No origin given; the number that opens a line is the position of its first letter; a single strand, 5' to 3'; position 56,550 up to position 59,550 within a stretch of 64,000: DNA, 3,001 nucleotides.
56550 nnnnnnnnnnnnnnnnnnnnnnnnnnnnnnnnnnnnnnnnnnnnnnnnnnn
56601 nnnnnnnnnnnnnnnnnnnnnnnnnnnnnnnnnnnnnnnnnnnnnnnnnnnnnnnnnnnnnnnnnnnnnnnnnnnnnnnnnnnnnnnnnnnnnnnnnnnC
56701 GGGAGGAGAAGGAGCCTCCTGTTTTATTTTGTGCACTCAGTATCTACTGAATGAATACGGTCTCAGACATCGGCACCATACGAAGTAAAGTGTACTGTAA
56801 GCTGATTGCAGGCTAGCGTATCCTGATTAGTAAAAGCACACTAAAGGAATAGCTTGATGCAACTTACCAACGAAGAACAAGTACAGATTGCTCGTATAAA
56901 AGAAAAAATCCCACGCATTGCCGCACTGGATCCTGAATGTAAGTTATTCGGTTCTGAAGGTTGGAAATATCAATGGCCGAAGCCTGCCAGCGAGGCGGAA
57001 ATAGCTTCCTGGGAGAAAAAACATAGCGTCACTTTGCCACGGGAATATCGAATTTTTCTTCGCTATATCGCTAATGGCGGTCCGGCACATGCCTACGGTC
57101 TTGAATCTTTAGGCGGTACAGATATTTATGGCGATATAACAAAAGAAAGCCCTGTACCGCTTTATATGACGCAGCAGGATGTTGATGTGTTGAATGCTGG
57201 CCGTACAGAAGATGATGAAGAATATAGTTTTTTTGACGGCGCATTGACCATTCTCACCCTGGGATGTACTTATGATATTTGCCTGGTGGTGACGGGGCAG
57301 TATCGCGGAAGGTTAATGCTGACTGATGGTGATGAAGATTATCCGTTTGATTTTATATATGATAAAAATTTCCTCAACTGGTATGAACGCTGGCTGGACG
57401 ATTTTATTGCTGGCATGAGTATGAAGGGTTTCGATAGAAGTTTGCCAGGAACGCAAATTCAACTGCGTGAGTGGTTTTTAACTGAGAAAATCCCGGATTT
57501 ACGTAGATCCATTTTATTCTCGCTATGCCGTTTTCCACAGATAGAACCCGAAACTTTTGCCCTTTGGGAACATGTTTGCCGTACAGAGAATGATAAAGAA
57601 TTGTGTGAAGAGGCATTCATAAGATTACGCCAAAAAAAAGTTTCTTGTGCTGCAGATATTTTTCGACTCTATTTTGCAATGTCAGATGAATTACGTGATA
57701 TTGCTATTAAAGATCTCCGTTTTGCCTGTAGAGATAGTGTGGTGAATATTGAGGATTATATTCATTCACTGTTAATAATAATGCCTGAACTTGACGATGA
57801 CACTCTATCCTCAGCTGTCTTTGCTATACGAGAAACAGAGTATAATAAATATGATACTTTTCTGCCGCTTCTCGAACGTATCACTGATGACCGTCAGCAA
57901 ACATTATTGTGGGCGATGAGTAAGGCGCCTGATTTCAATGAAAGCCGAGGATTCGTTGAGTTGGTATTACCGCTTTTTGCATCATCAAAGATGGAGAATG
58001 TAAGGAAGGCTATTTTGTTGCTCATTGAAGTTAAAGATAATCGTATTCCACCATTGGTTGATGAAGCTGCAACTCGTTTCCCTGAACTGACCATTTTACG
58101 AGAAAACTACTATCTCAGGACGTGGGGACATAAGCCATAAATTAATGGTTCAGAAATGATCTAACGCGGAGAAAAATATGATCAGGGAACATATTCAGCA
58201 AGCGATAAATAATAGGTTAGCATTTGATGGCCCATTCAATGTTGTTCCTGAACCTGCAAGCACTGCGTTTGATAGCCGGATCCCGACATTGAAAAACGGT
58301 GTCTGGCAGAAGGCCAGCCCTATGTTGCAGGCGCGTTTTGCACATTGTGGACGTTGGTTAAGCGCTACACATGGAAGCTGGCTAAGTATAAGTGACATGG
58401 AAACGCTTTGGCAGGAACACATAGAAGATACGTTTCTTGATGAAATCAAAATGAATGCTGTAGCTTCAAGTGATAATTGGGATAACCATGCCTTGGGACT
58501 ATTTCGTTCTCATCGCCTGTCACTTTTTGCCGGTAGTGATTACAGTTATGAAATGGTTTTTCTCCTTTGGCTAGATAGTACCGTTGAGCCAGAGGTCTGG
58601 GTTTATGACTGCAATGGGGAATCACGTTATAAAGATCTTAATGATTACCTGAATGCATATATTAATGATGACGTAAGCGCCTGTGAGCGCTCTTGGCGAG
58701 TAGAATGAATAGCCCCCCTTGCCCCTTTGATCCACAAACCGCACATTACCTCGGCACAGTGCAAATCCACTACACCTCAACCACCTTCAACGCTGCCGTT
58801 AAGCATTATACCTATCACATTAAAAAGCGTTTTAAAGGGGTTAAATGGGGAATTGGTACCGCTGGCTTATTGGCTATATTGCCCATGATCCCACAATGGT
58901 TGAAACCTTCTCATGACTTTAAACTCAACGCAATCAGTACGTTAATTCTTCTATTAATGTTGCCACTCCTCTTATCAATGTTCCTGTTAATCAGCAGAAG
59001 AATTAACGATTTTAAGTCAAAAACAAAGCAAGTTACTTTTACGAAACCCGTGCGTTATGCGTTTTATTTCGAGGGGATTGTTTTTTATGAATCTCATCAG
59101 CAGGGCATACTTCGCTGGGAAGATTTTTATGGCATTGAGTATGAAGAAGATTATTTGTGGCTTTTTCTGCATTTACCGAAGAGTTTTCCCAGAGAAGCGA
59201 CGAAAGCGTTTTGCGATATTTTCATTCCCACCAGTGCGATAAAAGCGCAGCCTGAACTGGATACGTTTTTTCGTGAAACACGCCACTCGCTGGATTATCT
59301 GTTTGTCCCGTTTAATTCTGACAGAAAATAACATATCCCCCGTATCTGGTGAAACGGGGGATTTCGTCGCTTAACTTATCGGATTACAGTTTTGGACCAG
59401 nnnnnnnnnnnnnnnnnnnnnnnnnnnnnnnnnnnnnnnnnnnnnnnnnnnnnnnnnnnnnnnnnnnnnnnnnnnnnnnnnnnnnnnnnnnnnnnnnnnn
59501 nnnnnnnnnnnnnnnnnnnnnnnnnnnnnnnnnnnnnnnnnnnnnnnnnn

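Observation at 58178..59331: ORF B and ORF C are translationally coupled (ATGA overlap) and ORF C is a small two-helix membrane protein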

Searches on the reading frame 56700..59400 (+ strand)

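Call 45: search_protein_families(proteins=[L002:5566-6000:+], library=padloc, max_evalue=0.1)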
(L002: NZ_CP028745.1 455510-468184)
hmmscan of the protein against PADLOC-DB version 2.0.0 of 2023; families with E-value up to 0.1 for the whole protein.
L002:5566-6000:+ (145 aa): 0 families

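Call 67: search_protein_families(proteins=[L002:5566-6000:+], library=ncbifam, max_evalue=1)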
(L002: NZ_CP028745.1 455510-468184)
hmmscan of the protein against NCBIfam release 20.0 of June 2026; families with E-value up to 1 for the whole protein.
L002:5566-6000:+ (145 aa): 0 families
